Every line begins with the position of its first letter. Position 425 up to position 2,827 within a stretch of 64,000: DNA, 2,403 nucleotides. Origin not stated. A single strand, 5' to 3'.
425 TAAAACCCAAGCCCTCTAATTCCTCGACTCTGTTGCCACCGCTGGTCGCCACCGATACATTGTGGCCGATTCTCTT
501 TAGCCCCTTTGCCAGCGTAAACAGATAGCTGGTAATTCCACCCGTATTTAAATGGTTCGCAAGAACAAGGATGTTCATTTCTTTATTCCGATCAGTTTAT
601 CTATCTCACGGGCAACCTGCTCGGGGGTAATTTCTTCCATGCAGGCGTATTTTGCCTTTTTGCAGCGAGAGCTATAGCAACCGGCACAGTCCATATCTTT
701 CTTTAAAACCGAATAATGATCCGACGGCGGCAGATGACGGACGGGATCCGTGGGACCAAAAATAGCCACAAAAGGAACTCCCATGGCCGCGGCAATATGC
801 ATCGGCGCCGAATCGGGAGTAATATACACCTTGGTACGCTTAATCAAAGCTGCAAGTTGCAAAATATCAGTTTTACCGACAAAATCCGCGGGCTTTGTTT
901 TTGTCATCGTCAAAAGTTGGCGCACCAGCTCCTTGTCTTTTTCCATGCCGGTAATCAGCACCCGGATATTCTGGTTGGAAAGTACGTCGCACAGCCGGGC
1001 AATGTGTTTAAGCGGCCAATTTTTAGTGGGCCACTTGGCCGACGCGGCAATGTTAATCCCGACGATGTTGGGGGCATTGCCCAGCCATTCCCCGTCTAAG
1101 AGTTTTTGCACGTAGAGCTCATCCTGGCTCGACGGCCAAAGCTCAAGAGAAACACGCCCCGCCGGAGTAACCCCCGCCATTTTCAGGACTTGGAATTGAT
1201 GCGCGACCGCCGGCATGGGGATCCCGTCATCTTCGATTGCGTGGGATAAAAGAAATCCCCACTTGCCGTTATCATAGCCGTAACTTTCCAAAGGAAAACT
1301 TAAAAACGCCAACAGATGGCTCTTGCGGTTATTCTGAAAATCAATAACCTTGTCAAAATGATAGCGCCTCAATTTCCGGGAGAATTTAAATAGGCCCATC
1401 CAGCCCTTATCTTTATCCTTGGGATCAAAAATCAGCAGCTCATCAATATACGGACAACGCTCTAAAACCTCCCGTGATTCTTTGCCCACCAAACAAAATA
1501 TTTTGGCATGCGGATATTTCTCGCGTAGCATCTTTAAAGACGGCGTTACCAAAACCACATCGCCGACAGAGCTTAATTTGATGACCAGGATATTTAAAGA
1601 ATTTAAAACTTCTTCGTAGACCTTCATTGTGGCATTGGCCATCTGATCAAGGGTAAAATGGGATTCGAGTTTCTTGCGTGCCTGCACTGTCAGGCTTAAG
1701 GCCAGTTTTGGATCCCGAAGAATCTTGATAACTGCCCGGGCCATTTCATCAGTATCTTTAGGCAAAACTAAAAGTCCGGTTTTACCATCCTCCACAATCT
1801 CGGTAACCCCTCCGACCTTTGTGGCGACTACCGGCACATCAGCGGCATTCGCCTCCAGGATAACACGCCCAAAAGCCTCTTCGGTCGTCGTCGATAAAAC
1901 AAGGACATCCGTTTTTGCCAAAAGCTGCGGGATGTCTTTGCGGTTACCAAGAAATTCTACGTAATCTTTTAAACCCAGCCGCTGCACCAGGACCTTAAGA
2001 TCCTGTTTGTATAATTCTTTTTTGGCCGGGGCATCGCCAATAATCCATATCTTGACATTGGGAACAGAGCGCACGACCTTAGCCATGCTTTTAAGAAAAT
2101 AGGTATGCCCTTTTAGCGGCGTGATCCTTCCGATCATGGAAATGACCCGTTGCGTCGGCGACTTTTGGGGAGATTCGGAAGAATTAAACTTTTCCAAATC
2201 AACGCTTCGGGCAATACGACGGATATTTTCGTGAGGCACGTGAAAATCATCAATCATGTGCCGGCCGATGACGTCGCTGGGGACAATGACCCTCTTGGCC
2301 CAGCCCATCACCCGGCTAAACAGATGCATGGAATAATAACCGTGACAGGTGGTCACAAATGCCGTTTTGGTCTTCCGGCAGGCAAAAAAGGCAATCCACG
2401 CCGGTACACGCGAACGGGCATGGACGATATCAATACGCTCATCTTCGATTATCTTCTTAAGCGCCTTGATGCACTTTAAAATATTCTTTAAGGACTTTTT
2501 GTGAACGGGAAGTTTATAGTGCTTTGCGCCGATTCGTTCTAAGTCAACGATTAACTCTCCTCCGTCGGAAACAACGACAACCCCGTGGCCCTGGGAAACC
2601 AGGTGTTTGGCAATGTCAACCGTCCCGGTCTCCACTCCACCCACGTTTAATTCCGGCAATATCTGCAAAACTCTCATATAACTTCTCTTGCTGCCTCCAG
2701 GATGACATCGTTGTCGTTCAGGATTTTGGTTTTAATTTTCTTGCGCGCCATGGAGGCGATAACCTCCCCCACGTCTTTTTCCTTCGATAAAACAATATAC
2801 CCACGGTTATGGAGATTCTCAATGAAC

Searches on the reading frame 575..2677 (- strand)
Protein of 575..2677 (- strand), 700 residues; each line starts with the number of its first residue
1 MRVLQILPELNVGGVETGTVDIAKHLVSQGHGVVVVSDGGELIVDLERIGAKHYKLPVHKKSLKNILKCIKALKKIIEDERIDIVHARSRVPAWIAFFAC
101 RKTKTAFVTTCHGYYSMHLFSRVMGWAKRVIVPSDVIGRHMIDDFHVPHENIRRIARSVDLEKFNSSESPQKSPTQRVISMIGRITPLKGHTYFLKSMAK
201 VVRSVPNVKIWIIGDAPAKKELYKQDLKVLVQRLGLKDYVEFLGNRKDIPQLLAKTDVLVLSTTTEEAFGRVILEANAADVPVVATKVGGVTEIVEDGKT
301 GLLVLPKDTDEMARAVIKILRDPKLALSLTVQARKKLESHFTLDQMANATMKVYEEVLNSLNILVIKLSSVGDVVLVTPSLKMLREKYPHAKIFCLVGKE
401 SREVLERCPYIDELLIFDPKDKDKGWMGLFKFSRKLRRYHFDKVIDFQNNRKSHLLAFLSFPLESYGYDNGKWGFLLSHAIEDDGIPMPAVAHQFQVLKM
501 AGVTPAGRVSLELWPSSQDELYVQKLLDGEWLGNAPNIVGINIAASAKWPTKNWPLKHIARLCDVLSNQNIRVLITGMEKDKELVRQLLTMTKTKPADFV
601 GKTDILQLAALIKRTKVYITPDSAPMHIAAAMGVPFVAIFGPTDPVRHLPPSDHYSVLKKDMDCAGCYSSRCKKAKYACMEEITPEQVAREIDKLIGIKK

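Call 60: find_encoding_contigs(protein=window:575-2677:-, flank=10000, max_places=4)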
Protein window:575-2677:- (700 aa): 19 contigs read that carry it; 1 place shown.
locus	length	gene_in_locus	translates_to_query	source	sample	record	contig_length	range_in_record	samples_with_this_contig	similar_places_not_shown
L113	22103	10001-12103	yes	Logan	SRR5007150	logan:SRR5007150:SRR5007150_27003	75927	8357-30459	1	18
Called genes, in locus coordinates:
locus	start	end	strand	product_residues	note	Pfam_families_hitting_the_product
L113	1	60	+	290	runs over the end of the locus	PF08501:Shikimate_dh_N, PF18317:SDH_C (weak)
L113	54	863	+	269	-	PF06750:A24_N_bact, PF01478:Peptidase_A24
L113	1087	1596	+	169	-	PF13238:AAA_18 (weak), PF13671:AAA_33 (faint), PF01202:SKI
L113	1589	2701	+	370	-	PF02481:DNA_processg_A, PF17782:WHD_DprA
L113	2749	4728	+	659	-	PF01751:Toprim, PF01131:Topoisom_bac, PF01396:Zn_ribbon_Top1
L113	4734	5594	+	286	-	PF02899:Phage_int_SAM_1, PF13495:Phage_int_SAM_4 (weak), PF00589:Phage_integrase, PF22823:MrpR_C_cat (weak)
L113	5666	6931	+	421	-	PF04413:Glycos_transf_N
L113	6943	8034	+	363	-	PF02606:LpxK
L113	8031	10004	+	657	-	PF03279:Lip_A_acyltrans, PF06258:Mito_fiss_Elm1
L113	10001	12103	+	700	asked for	PF13439:Glyco_transf_4, PF13477:Glyco_trans_4_2, PF13579:Glyco_trans_4_4, PF20706:GT4-conflict, PF00534:Glycos_transf_1, PF13524:Glyco_trans_1_2 (weak), PF13692:Glyco_trans_1_4, PF01075:Glyco_transf_9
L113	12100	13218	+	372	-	PF13439:Glyco_transf_4, PF13477:Glyco_trans_4_2, PF13579:Glyco_trans_4_4, PF13524:Glyco_trans_1_2 (faint), PF00534:Glycos_transf_1, PF20706:GT4-conflict, PF13692:Glyco_trans_1_4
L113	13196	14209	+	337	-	PF01075:Glyco_transf_9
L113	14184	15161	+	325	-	PF01075:Glyco_transf_9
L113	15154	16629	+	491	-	PF00773:RNB, PF18614:RNase_II_C_S1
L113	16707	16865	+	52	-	-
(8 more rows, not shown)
